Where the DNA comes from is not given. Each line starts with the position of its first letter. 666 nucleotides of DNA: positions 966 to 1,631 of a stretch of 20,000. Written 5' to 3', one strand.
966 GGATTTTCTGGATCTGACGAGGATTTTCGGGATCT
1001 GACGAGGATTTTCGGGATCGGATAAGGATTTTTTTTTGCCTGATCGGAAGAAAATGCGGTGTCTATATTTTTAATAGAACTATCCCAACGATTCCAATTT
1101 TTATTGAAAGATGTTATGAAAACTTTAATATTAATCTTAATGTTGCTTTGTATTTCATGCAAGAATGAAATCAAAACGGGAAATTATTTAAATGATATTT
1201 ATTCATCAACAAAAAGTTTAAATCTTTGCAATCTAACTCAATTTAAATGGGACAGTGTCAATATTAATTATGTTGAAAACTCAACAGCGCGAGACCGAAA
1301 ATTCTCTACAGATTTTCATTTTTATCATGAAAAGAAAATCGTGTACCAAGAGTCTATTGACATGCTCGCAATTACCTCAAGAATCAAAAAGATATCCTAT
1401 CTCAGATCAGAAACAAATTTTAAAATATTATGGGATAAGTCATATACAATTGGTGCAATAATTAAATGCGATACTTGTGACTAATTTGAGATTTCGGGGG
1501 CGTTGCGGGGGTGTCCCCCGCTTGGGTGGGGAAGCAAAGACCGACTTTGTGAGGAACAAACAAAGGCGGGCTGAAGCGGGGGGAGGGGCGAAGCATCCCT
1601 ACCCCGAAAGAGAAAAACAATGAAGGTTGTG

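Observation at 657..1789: About 1.1 kb of structured, partly AT-rich DNA between two normally linked dehydratase-system genes, flanked by an 18-bp direct repeat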

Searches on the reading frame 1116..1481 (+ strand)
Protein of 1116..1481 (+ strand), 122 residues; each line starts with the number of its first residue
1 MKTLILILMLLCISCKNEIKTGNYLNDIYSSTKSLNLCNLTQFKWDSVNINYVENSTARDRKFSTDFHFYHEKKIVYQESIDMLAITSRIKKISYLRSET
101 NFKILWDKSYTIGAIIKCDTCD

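Call 10: search_protein_families(library=pfam, proteins=[window:1116-1481:+], max_evalue=0.01)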
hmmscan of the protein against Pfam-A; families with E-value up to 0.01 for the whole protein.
window:1116-1481:+ (122 aa): 0 families

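Call 12: find_encoding_contigs(protein=window:1116-1481:+, flank=10000, max_places=10)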
Protein window:1116-1481:+ (122 aa): no gene with exactly this product is on record in the collection.

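Call 24: search_protein_representatives(protein=window:1116-1481:+)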
Query: 122 residues. Proteins with E-value up to 0.001 (for the whole library): 1; up to 1e-10: 1; up to 1e-30: 1. The best 1 are listed.
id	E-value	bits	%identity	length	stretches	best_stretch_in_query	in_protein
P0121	3.8e-70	249.7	100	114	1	9-122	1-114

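Call 44: find_encoding_contigs(protein=P0121, flank=10000, max_places=5)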
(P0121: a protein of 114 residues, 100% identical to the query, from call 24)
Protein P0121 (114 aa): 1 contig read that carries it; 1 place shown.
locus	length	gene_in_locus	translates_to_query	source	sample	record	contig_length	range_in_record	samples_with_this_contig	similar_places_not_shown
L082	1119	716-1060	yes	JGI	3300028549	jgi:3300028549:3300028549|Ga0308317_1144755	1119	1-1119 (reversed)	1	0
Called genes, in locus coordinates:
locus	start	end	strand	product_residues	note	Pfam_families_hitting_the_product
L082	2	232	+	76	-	?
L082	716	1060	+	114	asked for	-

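Call 75: search_protein_families(library=ncbifam, proteins=[window:1116-1481:+], max_evalue=0.01)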
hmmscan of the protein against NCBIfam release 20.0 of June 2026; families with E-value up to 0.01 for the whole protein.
window:1116-1481:+ (122 aa): 0 families

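Call 86: predict_structure(protein=window:1116-1481:+)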
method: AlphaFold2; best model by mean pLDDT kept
length: 122 residues; sequences in the alignment: 1
mean_pLDDT: 34.5   pTM: 0.23
mean pLDDT of the five models: 34.5, 33.9, 33.4, 31.0, 29.0
residues with pLDDT >= 90: 0; 70-90: 0; 50-70: 7; < 50: 115
segments of 3 or more residues with pLDDT < 50: 8-122
pLDDT, mean of each block of 10 residues (from residue 1): 53 35 31 27 33 29 31 28 30 32 45 43 29
secondary structure, 60 per line:
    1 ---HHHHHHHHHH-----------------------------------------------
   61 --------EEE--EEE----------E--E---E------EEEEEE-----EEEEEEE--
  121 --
elements in order: H4-13 E69-71 E74-76 E101-106 E112-118

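Call 94: search_protein_families(library=pfam, proteins=[L083:5575-6693:+, L083:3073-3600:+], max_evalue=0.01)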
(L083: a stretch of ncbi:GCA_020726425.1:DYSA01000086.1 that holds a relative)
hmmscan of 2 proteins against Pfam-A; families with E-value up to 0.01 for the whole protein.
L083:5575-6693:+ (373 aa): 1 family
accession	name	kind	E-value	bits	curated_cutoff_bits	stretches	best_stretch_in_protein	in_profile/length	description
PF12081.13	GldM_1st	-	0.0023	18.4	25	1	246-351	44-146/194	GldM N-terminal domain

L083:3073-3600:+ (176 aa): 2 families
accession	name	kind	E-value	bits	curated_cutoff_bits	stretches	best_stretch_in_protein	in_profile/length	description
PF08843.17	AbiEii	-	6.2e-10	39.8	22.5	1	65-163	81-177/238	Nucleotidyl transferase AbiEii toxin, Type IV TA system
PF12281.14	NTP_transf_8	-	0.0095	16.4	26.3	0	105-157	145-200/218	Nucleotidyltransferase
